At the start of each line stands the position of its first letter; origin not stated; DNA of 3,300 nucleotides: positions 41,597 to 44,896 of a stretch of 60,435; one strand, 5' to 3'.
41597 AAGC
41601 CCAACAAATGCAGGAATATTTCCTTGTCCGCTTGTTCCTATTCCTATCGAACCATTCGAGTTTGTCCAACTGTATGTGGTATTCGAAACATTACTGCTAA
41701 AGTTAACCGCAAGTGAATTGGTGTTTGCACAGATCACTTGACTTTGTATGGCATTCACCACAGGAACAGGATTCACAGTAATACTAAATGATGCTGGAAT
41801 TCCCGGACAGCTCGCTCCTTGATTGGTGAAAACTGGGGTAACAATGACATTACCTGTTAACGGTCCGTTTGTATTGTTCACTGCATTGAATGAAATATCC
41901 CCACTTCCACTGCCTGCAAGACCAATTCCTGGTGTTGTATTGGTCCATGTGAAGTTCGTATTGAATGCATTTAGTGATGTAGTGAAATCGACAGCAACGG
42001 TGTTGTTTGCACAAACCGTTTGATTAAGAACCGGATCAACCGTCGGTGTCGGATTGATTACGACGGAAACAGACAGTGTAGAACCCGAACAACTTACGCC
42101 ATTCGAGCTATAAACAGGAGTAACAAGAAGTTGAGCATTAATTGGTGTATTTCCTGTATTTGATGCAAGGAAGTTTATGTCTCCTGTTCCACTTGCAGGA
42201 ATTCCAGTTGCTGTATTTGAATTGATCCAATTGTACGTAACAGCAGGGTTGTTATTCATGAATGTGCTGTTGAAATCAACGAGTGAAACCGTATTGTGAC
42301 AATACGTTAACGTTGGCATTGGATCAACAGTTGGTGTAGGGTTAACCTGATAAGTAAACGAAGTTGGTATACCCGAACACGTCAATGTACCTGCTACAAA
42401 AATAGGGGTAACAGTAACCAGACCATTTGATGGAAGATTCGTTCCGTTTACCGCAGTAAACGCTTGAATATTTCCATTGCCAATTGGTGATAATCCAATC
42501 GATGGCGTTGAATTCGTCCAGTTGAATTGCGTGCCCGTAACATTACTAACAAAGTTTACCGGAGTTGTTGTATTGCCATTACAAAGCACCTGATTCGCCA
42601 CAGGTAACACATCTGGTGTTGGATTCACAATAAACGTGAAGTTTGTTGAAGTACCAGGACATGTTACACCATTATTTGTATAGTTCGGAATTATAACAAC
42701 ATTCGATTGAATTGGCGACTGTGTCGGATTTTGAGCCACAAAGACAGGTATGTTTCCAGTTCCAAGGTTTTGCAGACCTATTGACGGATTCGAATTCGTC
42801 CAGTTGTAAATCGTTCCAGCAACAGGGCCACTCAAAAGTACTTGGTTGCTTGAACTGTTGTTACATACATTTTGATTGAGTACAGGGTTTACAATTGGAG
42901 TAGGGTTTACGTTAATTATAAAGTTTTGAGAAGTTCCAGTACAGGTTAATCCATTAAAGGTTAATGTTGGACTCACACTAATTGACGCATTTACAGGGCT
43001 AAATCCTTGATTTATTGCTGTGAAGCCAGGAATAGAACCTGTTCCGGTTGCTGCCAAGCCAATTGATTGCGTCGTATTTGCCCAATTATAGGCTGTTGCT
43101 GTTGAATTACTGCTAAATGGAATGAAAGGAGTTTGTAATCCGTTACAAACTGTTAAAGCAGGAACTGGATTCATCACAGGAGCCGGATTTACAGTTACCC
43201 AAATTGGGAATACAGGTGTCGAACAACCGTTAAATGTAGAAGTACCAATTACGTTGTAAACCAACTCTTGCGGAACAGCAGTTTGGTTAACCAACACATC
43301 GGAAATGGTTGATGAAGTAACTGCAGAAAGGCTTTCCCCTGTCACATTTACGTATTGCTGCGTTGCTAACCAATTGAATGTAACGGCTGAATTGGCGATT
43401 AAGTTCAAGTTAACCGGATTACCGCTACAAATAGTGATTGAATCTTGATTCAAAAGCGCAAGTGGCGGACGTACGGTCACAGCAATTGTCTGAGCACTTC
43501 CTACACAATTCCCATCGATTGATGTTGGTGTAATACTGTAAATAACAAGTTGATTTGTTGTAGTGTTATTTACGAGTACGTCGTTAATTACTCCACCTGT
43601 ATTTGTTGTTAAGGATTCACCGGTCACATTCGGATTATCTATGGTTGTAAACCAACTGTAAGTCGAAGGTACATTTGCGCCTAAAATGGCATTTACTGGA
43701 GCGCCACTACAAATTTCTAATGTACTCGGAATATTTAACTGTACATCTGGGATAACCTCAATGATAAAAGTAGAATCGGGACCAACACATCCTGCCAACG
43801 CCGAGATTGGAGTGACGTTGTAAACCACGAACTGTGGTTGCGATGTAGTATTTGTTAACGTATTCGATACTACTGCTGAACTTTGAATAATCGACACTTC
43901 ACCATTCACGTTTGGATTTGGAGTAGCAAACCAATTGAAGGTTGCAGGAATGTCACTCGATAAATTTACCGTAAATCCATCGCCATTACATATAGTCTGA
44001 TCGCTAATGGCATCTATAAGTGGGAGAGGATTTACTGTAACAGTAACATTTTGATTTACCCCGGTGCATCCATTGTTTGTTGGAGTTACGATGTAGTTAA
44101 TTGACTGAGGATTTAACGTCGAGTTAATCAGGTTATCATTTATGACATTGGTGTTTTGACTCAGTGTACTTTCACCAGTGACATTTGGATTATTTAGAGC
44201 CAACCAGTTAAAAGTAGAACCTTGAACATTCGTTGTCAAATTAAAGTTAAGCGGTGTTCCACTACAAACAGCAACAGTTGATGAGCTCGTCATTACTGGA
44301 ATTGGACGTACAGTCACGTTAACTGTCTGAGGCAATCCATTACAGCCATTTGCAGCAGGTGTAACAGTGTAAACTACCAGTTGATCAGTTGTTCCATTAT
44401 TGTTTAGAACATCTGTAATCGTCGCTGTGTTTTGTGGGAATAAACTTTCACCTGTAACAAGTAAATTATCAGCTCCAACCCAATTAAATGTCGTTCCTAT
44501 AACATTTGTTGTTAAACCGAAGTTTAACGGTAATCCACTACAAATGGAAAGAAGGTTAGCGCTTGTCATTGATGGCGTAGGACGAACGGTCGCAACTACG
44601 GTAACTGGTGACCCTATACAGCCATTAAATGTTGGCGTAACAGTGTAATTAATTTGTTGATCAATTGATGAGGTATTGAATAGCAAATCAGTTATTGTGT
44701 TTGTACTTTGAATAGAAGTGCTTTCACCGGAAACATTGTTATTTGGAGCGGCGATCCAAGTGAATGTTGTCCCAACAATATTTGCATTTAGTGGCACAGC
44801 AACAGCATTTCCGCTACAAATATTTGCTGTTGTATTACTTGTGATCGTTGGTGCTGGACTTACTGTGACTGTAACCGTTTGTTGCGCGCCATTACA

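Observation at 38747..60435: Giant (>7,229 aa, still incomplete) T9SS type B surface protein built from an uncharacterised two-cysteine module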

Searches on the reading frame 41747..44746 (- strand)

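Call 6: search_protein_families(library=pfam, proteins=[window:41747-44746:-], max_evalue=0.01)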
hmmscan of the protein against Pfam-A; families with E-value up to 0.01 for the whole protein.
window:41747-44746:- (1000 aa): 1 family
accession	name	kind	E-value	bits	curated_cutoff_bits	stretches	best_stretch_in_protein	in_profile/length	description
PF19406.5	PKD_5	-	8.7e-109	356.1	25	6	159-242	2-88/88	PKD-like domain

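Call 7: search_protein_families(library=ncbifam, proteins=[window:41747-44746:-], max_evalue=0.01)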
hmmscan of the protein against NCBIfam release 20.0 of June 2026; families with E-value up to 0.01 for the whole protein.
window:41747-44746:- (1000 aa): 0 families

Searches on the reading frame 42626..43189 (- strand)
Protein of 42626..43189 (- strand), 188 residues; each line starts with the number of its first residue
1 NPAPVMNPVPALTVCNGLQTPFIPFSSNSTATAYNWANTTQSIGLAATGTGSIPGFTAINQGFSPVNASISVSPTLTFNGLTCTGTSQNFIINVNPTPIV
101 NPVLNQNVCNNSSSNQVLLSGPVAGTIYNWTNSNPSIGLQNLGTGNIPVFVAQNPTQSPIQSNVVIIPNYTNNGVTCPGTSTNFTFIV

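Call 23: search_solved_structures(query=A2, max_evalue=1, show_alignments=2)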
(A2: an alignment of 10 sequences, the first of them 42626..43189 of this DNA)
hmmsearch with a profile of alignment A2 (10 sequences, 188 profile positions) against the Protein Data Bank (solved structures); distinct sequences matched with E-value up to 1: 4.
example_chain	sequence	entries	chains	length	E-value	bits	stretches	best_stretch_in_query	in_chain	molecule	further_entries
2xpy_A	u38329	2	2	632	0.2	14.3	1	103-138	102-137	LEUKOTRIENE A-4 HYDROLASE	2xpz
2xq0_A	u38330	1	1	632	0.2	14.3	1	103-138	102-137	LEUKOTRIENE A-4 HYDROLASE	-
2m83_A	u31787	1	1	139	0.2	14.2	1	71-130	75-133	Protein phosphatase 1 regulatory subunit 3A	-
8q2h_A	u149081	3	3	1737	0.24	14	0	60-100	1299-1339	beta-galactosidase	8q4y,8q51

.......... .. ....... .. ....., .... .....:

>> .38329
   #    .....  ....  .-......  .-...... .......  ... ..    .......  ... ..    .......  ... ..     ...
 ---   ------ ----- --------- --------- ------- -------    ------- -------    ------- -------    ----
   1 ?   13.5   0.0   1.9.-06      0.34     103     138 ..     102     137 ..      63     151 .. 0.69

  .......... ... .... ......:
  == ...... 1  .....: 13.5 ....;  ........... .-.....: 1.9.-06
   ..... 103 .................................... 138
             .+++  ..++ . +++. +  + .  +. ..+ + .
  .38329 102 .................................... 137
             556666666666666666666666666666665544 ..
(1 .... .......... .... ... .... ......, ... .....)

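Call 63: predict_structure(alignment_id=A2)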
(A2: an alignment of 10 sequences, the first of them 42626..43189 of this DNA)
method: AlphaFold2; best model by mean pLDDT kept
length: 188 residues; sequences in the alignment: 10
mean_pLDDT: 95.5   pTM: 0.83
mean pLDDT of the five models: 95.5, 95.4, 95.3, 95.2, 95.2
residues with pLDDT >= 90: 178; 70-90: 10; 50-70: 0; < 50: 0
segments of 3 or more residues with pLDDT < 50: none
pLDDT, mean of each block of 10 residues (from residue 1): 89 97 93 95 96 97 96 94 93 97 96 97 96 97 97 95 97 95 96
secondary structure, 60 per line:
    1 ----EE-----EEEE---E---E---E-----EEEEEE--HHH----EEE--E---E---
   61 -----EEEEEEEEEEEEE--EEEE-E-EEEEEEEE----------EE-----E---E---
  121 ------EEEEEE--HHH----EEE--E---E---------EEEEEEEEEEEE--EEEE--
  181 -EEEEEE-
elements in order: E12-15 E33-38 E48-50 E66-78 E81-84 E88-95 E127-132 E142-144 E161-172 E175-178 E182-187

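Call 67: fold_search(model_id=the predicted structure, library=pdb)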
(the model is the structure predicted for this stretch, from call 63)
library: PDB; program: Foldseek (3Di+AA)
matches with E <= 10: 1207; with E <= 0.001: 41
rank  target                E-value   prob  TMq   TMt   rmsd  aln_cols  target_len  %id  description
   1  6vfv_A                2.3e-06  1.00  0.42  0.38   7.6       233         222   12  Crystal structure of human protocadherin 8 EC5-EC6 (released 2020-03-11)
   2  4m00_A                1.0e-05  1.00  0.41  0.20   7.7       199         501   18  Crystal structure of the ligand binding region of staphylococcal adhesion SraP (released 2014-06-18)
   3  5vt8_B                3.6e-05  1.00  0.49  0.46   6.6       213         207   11  Crystal Structure of Mouse Cadherin-23 EC24-25 (released 2018-05-23)
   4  4m03                  4.1e-05  1.00  0.38  0.42   7.5       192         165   17  C-terminal fragment(residues 576-751) of binding region of SraP (released 2014-06-18)
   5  4pbv_C                5.8e-05  1.00  0.30  0.30  15.3       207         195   10  Crystal structure of chicken receptor protein tyrosine phosphatase sigma in complex with TrkC (released 2014-11-12)
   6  4pbv_E                6.4e-05  1.00  0.30  0.29  15.3       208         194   10  Crystal structure of chicken receptor protein tyrosine phosphatase sigma in complex with TrkC (released 2014-11-12)
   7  5szr_A                6.7e-05  1.00  0.48  0.27   6.9       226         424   14  Protocadherin Gamma B2 extracellular cadherin domains 3-6 (released 2016-10-19)
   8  4xxw_C                8.6e-05  1.00  0.39  0.37   7.3       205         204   12  Crystal structure of mouse Cadherin-23 EC1-2 and Protocadherin-15 EC1-2 splice variant (released 2016-05-04)
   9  5vt8_A                9.0e-05  1.00  0.49  0.46   6.8       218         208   11  Crystal Structure of Mouse Cadherin-23 EC24-25 (released 2018-05-23)
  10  9fly_A                1.0e-04  1.00  0.59  0.16   4.8       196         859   20  CryoEM structure of the base (4151-5009) in the grappling hook protein A (GhpA) in the bacterium Aureispira sp. CCB-QB (released 2024-10-16)
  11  2yd1                  1.5e-04  1.00  0.35  0.33  14.1       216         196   12  Crystal structure of the N-terminal Ig1-2 module of Drosophila Receptor Protein Tyrosine Phosphatase DLAR (released 2011-04-13)
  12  3ubf                  3.2e-04  1.00  0.35  0.24  16.0       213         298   12  Crystal structure of Drosophila N-cadherin EC1-3, I (released 2011-12-21)
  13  5xwu_A                3.2e-04  1.00  0.33  0.23  15.4       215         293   12  Crystal structure of PTPdelta Ig1-Ig3 in complex with SALM2 LRR-Ig (released 2018-06-06)
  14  9hcj_10               3.4e-04  1.00  0.48  0.08   6.5       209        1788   10  D. discoideum nuclear pore complex (released 2024-12-25)
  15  3pxj_C                3.7e-04  1.00  0.30  0.30  14.3       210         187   10  Tandem Ig repeats of Dlar (released 2011-03-23)
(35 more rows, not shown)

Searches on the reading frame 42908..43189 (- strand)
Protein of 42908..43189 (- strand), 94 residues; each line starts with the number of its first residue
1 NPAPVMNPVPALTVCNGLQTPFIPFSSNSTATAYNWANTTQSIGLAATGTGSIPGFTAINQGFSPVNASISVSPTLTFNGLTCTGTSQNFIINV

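Call 69: search_protein_representatives(alignment_id=A3)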
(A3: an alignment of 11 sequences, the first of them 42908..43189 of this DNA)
Query: 11 sequences, 94 profile positions. Proteins with E-value up to 0.001 (for the whole library): 4531; up to 1e-10: 3384; up to 1e-30: 1579. The best 150 are listed.
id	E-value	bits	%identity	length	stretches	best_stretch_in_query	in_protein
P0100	0.0e+00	3565.6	-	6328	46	1-94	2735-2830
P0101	0.0e+00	2962.8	-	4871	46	1-94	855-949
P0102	0.0e+00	2857.4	-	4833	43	1-94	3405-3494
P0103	0.0e+00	2824.1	-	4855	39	1-94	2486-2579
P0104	0.0e+00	2615.3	-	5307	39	1-94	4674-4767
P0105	0.0e+00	2517.2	-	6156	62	1-94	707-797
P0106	0.0e+00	2462.3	-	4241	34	2-94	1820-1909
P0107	0.0e+00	2325.2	-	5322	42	1-94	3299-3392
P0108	0.0e+00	2106.0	-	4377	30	1-94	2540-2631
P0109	0.0e+00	2086.8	-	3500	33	1-94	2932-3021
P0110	0.0e+00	2061.4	-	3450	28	1-94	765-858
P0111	0.0e+00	2029.5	-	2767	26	1-94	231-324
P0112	0.0e+00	1940.6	-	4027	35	1-94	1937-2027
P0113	0.0e+00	1930.6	-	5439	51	2-94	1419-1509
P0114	0.0e+00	1846.0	-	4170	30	1-94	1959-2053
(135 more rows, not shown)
